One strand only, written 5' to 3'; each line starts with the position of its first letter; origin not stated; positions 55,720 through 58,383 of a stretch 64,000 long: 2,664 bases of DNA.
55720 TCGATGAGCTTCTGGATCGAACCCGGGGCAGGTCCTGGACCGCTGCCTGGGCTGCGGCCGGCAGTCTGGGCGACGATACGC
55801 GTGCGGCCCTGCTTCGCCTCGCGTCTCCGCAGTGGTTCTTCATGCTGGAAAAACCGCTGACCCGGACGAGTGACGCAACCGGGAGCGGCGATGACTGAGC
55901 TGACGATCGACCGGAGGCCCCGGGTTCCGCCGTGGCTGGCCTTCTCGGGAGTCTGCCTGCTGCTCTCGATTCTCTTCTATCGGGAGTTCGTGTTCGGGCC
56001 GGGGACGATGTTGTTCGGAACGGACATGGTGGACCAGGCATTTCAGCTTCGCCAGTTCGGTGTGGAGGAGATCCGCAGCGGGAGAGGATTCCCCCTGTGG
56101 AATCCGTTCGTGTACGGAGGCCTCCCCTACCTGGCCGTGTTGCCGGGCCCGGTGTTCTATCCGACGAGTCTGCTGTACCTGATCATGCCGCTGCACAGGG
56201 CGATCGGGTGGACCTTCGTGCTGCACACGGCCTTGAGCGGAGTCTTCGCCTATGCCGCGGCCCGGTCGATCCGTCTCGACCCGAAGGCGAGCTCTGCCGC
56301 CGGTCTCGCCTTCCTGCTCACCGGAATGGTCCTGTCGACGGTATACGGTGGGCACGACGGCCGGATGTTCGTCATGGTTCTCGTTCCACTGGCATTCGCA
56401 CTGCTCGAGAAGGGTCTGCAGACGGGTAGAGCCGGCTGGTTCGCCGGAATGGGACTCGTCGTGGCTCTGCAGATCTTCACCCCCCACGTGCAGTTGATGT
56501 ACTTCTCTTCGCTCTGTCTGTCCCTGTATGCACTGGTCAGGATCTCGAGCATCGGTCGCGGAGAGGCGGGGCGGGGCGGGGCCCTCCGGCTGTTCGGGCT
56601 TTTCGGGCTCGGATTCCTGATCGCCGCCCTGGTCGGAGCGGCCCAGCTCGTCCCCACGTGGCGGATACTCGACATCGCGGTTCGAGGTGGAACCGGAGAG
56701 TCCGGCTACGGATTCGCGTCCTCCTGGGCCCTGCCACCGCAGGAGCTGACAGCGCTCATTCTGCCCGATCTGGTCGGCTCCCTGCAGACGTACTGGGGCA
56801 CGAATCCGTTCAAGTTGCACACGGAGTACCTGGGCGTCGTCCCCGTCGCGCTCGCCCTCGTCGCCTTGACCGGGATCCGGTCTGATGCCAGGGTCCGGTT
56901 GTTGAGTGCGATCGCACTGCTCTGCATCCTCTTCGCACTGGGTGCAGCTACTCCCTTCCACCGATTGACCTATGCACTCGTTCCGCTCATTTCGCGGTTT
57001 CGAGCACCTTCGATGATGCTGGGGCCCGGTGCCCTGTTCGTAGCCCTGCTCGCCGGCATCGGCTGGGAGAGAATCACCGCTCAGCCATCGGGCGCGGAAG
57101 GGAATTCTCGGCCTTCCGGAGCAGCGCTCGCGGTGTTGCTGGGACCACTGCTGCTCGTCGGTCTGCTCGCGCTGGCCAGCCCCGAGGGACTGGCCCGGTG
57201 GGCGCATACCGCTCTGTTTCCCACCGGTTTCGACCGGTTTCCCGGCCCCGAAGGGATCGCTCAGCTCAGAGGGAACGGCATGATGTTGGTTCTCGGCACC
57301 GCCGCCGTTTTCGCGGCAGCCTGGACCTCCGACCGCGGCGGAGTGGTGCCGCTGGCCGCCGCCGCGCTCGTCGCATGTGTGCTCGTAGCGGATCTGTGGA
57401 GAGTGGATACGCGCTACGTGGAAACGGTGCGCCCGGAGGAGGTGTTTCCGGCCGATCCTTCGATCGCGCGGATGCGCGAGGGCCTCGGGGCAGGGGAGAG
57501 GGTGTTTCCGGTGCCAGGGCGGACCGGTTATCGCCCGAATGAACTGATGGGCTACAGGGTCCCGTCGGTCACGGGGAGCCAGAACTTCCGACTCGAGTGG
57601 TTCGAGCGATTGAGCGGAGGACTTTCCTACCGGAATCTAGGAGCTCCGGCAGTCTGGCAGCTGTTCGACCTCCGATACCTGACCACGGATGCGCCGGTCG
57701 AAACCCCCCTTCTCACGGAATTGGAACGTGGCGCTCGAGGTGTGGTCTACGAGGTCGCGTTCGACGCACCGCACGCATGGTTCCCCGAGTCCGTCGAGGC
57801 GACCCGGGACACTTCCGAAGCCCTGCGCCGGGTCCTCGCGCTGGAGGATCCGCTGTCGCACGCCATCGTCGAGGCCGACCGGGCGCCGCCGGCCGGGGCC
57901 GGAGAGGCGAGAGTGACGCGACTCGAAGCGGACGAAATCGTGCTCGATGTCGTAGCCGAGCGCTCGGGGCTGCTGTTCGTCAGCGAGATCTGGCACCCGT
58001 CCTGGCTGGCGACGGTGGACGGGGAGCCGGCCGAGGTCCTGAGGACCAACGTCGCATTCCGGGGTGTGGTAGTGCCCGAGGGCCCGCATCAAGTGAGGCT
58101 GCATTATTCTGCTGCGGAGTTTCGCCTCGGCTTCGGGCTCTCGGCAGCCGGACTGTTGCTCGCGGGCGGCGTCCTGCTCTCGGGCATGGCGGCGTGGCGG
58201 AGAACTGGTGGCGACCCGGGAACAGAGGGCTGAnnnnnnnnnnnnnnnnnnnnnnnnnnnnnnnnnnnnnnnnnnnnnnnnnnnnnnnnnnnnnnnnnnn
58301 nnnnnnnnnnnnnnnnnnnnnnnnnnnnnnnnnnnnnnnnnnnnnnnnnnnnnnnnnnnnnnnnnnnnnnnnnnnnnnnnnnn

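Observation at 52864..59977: Six-gene lipid-linked glycosylation module translationally coupled to rpoN and adjacent to the lptCAB genes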

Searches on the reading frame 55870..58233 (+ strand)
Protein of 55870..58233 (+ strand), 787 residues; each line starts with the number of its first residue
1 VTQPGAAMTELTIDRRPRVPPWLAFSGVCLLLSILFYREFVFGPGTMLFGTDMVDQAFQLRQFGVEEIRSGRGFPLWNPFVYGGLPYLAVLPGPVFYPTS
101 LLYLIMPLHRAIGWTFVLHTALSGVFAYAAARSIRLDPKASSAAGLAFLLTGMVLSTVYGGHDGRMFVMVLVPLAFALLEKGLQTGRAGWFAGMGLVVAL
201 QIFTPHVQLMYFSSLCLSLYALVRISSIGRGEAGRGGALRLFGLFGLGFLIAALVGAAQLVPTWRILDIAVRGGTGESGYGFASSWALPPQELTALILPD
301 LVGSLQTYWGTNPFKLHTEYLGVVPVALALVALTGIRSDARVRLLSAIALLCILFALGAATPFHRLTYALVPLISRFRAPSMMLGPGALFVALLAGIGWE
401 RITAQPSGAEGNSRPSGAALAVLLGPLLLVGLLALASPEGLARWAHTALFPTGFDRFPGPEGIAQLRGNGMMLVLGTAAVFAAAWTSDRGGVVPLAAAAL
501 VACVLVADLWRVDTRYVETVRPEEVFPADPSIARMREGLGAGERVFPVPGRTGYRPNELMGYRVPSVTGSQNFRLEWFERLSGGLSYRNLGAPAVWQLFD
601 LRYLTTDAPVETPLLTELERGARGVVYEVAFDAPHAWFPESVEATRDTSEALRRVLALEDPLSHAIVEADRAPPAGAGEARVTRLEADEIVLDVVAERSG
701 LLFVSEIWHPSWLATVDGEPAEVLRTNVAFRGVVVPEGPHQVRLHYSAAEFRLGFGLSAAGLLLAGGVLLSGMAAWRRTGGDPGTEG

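Call 3: search_protein_families(library=pfam, proteins=[window:55870-58233:+], max_evalue=0.01)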
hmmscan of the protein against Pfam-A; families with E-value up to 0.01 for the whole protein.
window:55870-58233:+ (787 aa): 1 family
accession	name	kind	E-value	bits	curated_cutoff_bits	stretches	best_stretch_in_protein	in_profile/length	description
PF09586.16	YfhO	-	7.7e-10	38.2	28.5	1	685-758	761-835/835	Bacterial membrane protein YfhO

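Call 5: search_protein_families(library=ncbifam, proteins=[window:55870-58233:+], max_evalue=0.01)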
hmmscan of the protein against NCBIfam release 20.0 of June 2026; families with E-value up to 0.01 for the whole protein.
window:55870-58233:+ (787 aa): 1 family
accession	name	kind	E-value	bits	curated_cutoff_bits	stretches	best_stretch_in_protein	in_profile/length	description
NF009910.0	PRK13370.1-4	equivalog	0.0029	16.8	291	1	664-760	213-309/312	3-carboxyethylcatechol 2,3-dioxygenase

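Call 9: find_homologous_proteins(query=window:55870-58233:+)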
Query window:55870-58233:+ (787 aa): 462 proteins with E <= 0.001 among 8000 candidates; the best 120 are listed.
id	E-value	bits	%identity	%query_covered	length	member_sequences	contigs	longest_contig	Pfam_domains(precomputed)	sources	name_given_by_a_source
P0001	0.0e+0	1718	99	99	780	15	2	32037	PF09586.17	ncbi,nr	ncbi:MAG: hypothetical protein M8840_02690 [marine benthic group bacterium]|nr:hypothetical protein 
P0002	0.0e+0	1528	88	99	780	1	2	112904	PF09586.17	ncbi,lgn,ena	-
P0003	0.0e+0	1524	88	99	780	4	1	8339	PF09586.17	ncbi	ncbi:MAG: hypothetical protein P8125_05280 [Gemmatimonadota bacterium]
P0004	0.0e+0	1454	84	99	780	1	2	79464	PF09586.17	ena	-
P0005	0.0e+0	1387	82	94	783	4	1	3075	PF09586.17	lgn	-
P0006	0.0e+0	1350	79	94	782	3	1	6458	PF09586.17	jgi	jgi:hypothetical protein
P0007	0.0e+0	1349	79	94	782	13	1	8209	PF09586.17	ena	-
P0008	0.0e+0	1346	79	94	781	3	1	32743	PF09586.17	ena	-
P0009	0.0e+0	1242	74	96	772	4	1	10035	PF09586.17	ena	-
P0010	0.0e+0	1227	72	98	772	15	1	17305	PF09586.17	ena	-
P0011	0.0e+0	1221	73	97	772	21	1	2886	PF09586.17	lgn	-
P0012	0.0e+0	1213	72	96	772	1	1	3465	PF09586.17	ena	-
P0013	0.0e+0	1209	71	98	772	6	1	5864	PF09586.17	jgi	jgi:hypothetical protein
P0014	0.0e+0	1206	72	95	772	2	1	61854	PF09586.17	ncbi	-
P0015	0.0e+0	1205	72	96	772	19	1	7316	PF09586.17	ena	-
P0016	0.0e+0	1195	71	95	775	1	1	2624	PF09586.17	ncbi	-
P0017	0.0e+0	1195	71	97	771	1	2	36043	PF09586.17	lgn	-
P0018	0.0e+0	1101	68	94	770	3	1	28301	PF09586.17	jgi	jgi:hypothetical protein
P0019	0.0e+0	1092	66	97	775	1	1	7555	PF09586.17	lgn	-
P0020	0.0e+0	1059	65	98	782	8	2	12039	PF09586.17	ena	-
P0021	0.0e+0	1056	65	95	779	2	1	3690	PF09586.17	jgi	-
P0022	0.0e+0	1037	65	93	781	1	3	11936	PF09586.17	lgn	-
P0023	8.0e-296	1002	74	48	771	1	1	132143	PF09586.17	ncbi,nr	ncbi:MAG: hypothetical protein RRA92_00995 [Gemmatimonadota bacterium]|nr:hypothetical protein [Gemm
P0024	1.9e-282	957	69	81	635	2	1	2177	PF09586.17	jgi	jgi:hypothetical protein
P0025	7.6e-282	955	61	94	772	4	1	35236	PF09586.17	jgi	jgi:hypothetical protein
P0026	6.1e-277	939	61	97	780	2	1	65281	PF09586.17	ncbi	ncbi:MAG: hypothetical protein ACE5HF_04475 [Gemmatimonadota bacterium]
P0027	9.6e-275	932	59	94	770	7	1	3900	PF09586.17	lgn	-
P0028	1.8e-274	931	60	95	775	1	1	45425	PF09586.17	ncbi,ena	-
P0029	7.1e-274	929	59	97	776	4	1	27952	PF09586.17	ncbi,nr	ncbi:MAG: YfhO family protein [marine benthic group bacterium]|nr:YfhO family protein [Candidatus Be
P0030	1.0e-272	925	61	92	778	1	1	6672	PF09586.17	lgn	-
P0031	1.7e-272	925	59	94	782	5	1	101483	PF09586.17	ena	-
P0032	2.0e-272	924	58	99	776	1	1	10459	PF09586.17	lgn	-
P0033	2.0e-272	924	61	97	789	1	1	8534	PF09586.17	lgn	-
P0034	2.2e-272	924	58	97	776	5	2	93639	PF09586.17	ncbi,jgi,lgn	ncbi:MAG: YfhO family protein [Gemmatimonadota bacterium]|jgi:hypothetical protein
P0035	6.5e-272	923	60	93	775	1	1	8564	PF09586.17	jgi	jgi:hypothetical protein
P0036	7.3e-272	922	58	96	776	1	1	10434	PF09586.17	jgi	-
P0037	1.2e-271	922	58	96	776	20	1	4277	PF09586.17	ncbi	-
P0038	2.7e-271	921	59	94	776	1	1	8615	PF09586.17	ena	-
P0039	3.4e-271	920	61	94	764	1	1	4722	PF09586.17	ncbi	ncbi:MAG: hypothetical protein ABFS14_12755, partial [Gemmatimonadota bacterium]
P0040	4.0e-271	920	59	93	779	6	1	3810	PF09586.17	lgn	-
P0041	7.4e-271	919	58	96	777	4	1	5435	PF09586.17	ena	-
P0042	1.0e-270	919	58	97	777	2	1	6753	PF09586.17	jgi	jgi:hypothetical protein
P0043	1.2e-270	918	57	97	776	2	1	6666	PF09586.17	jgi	jgi:hypothetical protein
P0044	1.4e-270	918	58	95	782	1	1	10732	PF09586.17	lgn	-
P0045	3.4e-270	917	59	95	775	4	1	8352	PF09586.17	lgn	-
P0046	3.2e-269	914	59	95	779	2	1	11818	PF09586.17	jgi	-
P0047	6.2e-269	913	58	95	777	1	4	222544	PF09586.17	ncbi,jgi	jgi:hypothetical protein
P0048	7.9e-269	912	60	95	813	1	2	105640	PF09586.17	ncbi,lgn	ncbi:MAG: YfhO family protein [Gemmatimonadota bacterium]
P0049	1.7e-268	911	58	94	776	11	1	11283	PF09586.17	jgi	jgi:hypothetical protein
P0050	1.5e-267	908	58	95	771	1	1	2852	PF09586.17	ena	-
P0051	1.8e-267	908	58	94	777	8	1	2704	PF09586.17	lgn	-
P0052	2.9e-267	907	56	97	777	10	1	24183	PF09586.17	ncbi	-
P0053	6.9e-267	906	58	96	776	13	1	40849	PF09586.17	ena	-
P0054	2.0e-266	904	59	92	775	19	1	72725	PF09586.17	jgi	jgi:hypothetical protein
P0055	2.6e-266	904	58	93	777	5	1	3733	PF09586.17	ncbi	ncbi:MAG: YfhO family protein [Gemmatimonadota bacterium]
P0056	4.4e-266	903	58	95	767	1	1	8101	PF09586.17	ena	-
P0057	2.4e-265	901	58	93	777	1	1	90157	PF09586.17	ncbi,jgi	-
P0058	3.2e-265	901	57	94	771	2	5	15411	PF09586.17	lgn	-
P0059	8.3e-264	896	59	92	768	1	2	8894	PF09586.17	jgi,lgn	jgi:hypothetical protein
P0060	4.1e-263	894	57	98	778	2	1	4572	PF09586.17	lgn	-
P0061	1.9e-262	891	57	93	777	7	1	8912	PF09586.17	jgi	-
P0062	2.9e-262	891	58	95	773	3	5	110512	PF09586.17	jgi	jgi:hypothetical protein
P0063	6.1e-262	890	56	97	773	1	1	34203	PF09586.17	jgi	-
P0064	3.8e-258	877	55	98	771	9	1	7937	PF09586.17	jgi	-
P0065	4.1e-258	877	54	98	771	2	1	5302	PF09586.17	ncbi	ncbi:MAG: YfhO family protein [Gemmatimonadota bacterium]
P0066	1.4e-257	875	57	93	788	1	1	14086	PF09586.17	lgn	-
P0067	5.5e-256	870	56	94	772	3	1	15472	PF09586.17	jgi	-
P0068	2.8e-252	858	55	97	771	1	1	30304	PF09586.17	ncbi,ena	-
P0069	7.3e-252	856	53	97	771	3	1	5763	PF09586.17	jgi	-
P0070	1.3e-249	849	56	90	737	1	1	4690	PF09586.17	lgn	-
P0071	2.3e-247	841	52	97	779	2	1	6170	PF09586.17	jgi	jgi:hypothetical protein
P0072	2.5e-244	831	54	95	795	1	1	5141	PF09586.17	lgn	-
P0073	6.5e-243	827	54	98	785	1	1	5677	PF09586.17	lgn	-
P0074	6.5e-242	823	53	93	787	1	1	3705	PF09586.17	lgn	-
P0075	2.8e-241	821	55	93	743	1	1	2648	PF09586.17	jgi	-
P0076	7.6e-239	813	52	94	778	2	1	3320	PF09586.17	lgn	-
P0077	1.1e-236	806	55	92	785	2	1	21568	PF09586.17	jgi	jgi:hypothetical protein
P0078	1.1e-236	806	52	96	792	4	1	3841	PF09586.17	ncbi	-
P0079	7.4e-235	800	52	98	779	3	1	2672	PF09586.17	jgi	jgi:hypothetical protein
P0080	2.5e-234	798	53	93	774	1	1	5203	PF09586.17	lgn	-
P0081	5.5e-234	797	52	94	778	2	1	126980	PF09586.17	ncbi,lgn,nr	ncbi:MAG TPA: YfhO family protein [Gemmatimonadota bacterium]|nr:YfhO family protein [Gemmatimonadot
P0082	7.4e-234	797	52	94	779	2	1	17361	PF09586.17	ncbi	ncbi:MAG: hypothetical protein ACR2GQ_10995 [Gemmatimonadota bacterium]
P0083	7.9e-234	797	54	93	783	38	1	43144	PF09586.17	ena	-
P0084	3.4e-233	795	56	92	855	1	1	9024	PF09586.17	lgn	-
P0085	2.7e-232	792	54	92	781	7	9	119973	PF09586.17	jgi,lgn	jgi:hypothetical protein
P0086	3.9e-232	791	55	93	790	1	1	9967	PF09586.17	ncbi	-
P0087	4.8e-232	791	52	96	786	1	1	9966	PF09586.17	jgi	-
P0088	5.3e-232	791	54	93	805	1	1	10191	PF09586.17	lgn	-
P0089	9.8e-232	790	54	94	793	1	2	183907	PF09586.17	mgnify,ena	mgnify:CR=1 FL=1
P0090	3.2e-230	785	51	95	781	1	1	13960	PF09586.17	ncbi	-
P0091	6.7e-230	784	54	91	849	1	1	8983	PF09586.17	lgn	-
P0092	8.2e-229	780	53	97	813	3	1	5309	PF09586.17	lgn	-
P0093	3.3e-228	778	51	95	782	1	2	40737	PF09586.17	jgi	-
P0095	2.5e-227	775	52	94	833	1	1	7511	PF09586.17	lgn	-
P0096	5.5e-227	774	54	92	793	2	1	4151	PF09586.17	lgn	-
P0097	5.7e-227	774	50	97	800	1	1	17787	PF09586.17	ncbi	-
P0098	8.8e-227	773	53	97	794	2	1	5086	PF09586.17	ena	-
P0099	1.5e-226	773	53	93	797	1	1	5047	PF09586.17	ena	-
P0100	2.3e-226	772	50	93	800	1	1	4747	PF09586.17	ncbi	ncbi:MAG: hypothetical protein ACODAA_05835 [Gemmatimonadota bacterium]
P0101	3.9e-226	771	51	94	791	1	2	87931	PF09586.17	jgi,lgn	-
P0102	1.8e-225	769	56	84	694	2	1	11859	PF09586.17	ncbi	-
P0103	2.1e-225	769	51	97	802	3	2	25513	PF09586.17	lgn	-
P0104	5.5e-225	767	52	96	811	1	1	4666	PF09586.17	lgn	-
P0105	6.4e-225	767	52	95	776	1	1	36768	PF09586.17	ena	-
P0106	2.0e-224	766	52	93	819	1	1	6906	PF09586.17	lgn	-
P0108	2.3e-224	765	53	91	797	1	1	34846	PF09586.17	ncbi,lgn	-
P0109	1.1e-223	763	52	94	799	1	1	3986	PF09586.17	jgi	-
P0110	6.6e-223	761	50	97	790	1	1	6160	PF09586.17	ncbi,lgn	ncbi:MAG: hypothetical protein ACODAB_05785 [Gemmatimonadota bacterium]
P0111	6.8e-223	761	50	96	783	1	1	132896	PF09586.17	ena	-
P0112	6.9e-223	760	53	91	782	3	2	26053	PF09586.17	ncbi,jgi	jgi:hypothetical protein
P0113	8.0e-223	760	52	93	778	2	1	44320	PF09586.17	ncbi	-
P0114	1.9e-222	759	53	92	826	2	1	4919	PF09586.17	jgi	jgi:hypothetical protein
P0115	2.3e-222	759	52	95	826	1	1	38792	PF09586.17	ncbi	-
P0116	3.2e-222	758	49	98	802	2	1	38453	PF09586.17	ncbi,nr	ncbi:MAG: YfhO family protein [Candidatus Palauibacterales bacterium]|nr:YfhO family protein [Candid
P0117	4.1e-222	758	53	91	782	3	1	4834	PF09586.17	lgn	-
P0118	4.6e-222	758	52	93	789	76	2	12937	PF09586.17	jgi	jgi:hypothetical protein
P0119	5.4e-222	758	51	94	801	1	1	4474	PF09586.17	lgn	-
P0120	9.9e-221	753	49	97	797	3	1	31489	PF09586.17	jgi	-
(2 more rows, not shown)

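Call 10: search_solved_structures(query=window:55870-58233:+, max_evalue=1)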
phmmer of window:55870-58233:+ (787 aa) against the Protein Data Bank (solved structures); distinct sequences matched with E-value up to 1: 0.

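Call 13: find_related_loci(query=A1, collection=genome_contigs, flank=10000)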
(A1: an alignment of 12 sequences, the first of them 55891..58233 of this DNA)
Query A1 (780 aa) in genome_contigs; peptide patterns used: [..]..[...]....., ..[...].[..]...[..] (x = any residue, [..] = any of these).
138 stretches matched a pattern; 102 encode a relative of the query (tblastn E <= 1e-3); the best 80 are kept; 80 distinct loci.
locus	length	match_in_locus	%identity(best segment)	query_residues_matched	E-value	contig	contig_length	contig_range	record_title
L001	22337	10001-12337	88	1-779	0e+0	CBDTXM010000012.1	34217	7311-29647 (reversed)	MAG TPA_asm: uncultured bacterium isolate ERR2431956_binner123_Refined_47 genome assembly, contig: ERZ23880148.141, whol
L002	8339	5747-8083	88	1-779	0e+0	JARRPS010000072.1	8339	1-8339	MAG: Gemmatimonadota bacterium isolate Spart_182_MAG scaffold_4292, whole genome shotgun sequence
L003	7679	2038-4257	80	1-779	0e+0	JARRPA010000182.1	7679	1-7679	MAG: Gemmatimonadota bacterium isolate Spart_164_MAG scaffold_2674, whole genome shotgun sequence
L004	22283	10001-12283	72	3-765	0e+0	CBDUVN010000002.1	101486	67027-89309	MAG TPA_asm: uncultured bacterium isolate SRR21487738_binner123_Refined_62 genome assembly, contig: ERZ25083882.7, whole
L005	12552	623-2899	72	7-766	0e+0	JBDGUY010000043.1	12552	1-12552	MAG: Gemmatimonadota bacterium isolate M3-10_Bin_137 M3-10_Bin_137_scaffold_16332, whole genome shotgun sequence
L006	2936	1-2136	72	61-776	0e+0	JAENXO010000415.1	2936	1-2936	MAG: Gemmatimonadetes bacterium isolate 14_8_m_bin36 k141_1160345_length_2936_cov_44.0698, whole genome shotgun sequence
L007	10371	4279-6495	68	11-748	0e+0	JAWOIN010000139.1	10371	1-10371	MAG: Gemmatimonadota bacterium isolate CWP5-2.bin.36 k191_2738844, whole genome shotgun sequence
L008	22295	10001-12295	61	16-777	0e+0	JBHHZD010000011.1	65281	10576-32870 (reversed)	MAG: Gemmatimonadota bacterium isolate Maj_1_bin.60 NODE_90_length_65281_cov_9.606185, whole genome shotgun sequence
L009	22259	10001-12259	58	15-774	0e+0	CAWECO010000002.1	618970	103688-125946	MAG: uncultured Gemmatimonadales bacterium isolate MFD03551.bin.2.55 genome assembly, contig: contig_16246, whole genome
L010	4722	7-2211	61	16-751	0e+0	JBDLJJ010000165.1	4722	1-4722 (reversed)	MAG: Gemmatimonadota bacterium isolate MAG089 MAG089_165, whole genome shotgun sequence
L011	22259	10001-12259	59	18-779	0e+0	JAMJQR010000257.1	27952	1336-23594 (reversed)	MAG: Candidatus Benthicola marisminoris isolate Bin_S162_007 Contig_S162_3139858, whole genome shotgun sequence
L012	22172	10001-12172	59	22-751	0e+0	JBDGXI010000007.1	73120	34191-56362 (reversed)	MAG: Gemmatimonadota bacterium isolate M3-22_Bin_71 M3-22_Bin_71_scaffold_1708, whole genome shotgun sequence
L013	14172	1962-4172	61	16-755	0e+0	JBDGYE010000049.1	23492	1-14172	MAG: Gemmatimonadota bacterium isolate M3-30_Bin_363 M3-30_Bin_363_scaffold_5843, whole genome shotgun sequence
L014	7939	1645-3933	57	3-770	0e+0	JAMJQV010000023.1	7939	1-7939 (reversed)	MAG: Gemmatimonadota bacterium isolate Bin_S43_056 Contig_S43_422809, whole genome shotgun sequence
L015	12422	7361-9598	58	29-779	0e+0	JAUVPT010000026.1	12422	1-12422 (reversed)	MAG: Gemmatimonadota bacterium isolate CSMAG_669 CSMAG_669_k127_15569332_length_12422_cov_15.5623, whole genome shotgun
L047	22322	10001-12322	45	18-764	0e+0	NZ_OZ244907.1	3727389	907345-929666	MAG: Candidatus Palauibacter sp. isolate c5de0401-b7dc-4d82-98b5-efbda7d568cc chromosome 1, complete sequence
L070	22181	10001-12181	40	15-740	3e-145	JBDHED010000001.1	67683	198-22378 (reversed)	MAG: Gemmatimonadota bacterium isolate M8-44_Bin_140 M8-44_Bin_140_scaffold_657, whole genome shotgun sequence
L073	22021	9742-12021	38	7-776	1e-138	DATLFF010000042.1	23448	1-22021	MAG TPA_asm: Gemmatimonadota bacterium isolate SMAG_U14395 k141_813174, whole genome shotgun sequence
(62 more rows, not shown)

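Call 19: search_protein_families(library=pfam, proteins=[L008:6396-7991:+, L047:7597-9192:+, L047:9189-9953:+, L047:13378-15030:+, L047:15951-16913:+, L047:15941-16864:+, L047:17665-19989:+, L047:18414-19358:+], max_evalue=0.01)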
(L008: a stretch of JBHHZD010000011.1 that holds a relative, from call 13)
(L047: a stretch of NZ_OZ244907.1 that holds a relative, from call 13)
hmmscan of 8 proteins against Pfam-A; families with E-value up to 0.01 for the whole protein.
L008:6396-7991:+ (531 aa): 2 families
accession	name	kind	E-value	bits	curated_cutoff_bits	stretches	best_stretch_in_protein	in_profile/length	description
PF13231.12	PMT_2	-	3.5e-05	24.5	26.1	1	94-213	21-143/160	Dolichyl-phosphate-mannose-protein mannosyltransferase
PF20604.3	DUF6798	-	0.0048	17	26.9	0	417-446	5-35/61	Domain of unknown function (DUF6798)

L047:7597-9192:+ (531 aa): 2 families
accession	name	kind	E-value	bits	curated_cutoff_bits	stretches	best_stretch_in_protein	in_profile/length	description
PF20604.3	DUF6798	-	0.0023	18.1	26.9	1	427-457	4-35/61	Domain of unknown function (DUF6798)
PF13231.12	PMT_2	-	0.0033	18.1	26.1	1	111-236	20-151/160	Dolichyl-phosphate-mannose-protein mannosyltransferase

L047:9189-9953:+ (254 aa): 10 families
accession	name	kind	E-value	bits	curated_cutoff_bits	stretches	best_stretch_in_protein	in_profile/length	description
PF13489.12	Methyltransf_23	-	1.4e-14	54.6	27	1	47-193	16-163/164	Methyltransferase domain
PF08242.18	Methyltransf_12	-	2e-12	48.1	30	1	56-151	1-98/98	Methyltransferase domain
PF13649.12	Methyltransf_25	-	6e-12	46.5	27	1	55-149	1-97/97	Methyltransferase domain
PF08241.18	Methyltransf_11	-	1.9e-11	44.9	21.2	1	56-152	1-94/95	Methyltransferase domain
PF13847.12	Methyltransf_31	-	4.6e-07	30.1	27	1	52-153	4-109/145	Methyltransferase domain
PF02353.26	CMAS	-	4.9e-05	23.2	27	1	52-152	63-163/273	Mycolic acid cyclopropane synthetase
PF08003.17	Methyltransf_9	-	0.00034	20.1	23.8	1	44-153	108-217/315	Protein of unknown function (DUF1698)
PF05219.18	DREV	-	0.00036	20.2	26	1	53-152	96-185/265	DREV methyltransferase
PF00398.26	RrnaAD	-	0.0015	18.2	24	1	52-102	31-80/263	Ribosomal RNA adenine dimethylase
PF05175.20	MTS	-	0.0062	16.6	23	1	51-124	31-104/170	Methyltransferase small domain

L047:13378-15030:+ (550 aa): 5 families
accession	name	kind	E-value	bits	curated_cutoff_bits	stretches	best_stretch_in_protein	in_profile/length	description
PF13385.13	Laminin_G_3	-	4.5e-15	56.5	27.6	1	409-531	4-126/151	Concanavalin A-like lectin/glucanases superfamily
PF17963.7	Big_9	-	1e-10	42.8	23.6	1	172-260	1-89/89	Bacterial Ig domain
PF05345.18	He_PIG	-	1.5e-10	41.8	24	1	286-356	18-95/96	Putative Ig domain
PF17803.7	Cadherin_4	-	2.6e-08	34.7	25.1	0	169-216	8-55/71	Bacterial cadherin-like domain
PF17892.7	Cadherin_5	-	0.00012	22.3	26.5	0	81-170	2-97/98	Cadherin-like domain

L047:15951-16913:+ (320 aa): 2 families
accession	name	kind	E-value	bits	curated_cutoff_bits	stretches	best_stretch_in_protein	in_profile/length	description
PF00520.37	Ion_trans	-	1.9e-37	129.2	25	1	68-278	2-233/241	Ion transport protein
PF07885.22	Ion_trans_2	-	5.1e-13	49.2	22.5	1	202-276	2-75/79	Ion channel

L047:15941-16864:+ (307 aa): 0 families

L047:17665-19989:+ (774 aa): 2 families
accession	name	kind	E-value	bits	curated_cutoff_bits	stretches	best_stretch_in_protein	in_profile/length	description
PF19313.5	DUF5916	-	1.2e-14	54.4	22.6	1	305-386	21-96/572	Domain of unknown function (DUF5916)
PF06452.16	CBM9_1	-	9.6e-07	29.3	23.4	1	71-241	1-157/185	Carbohydrate family 9 binding domain-like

L047:18414-19358:+ (314 aa): 0 families
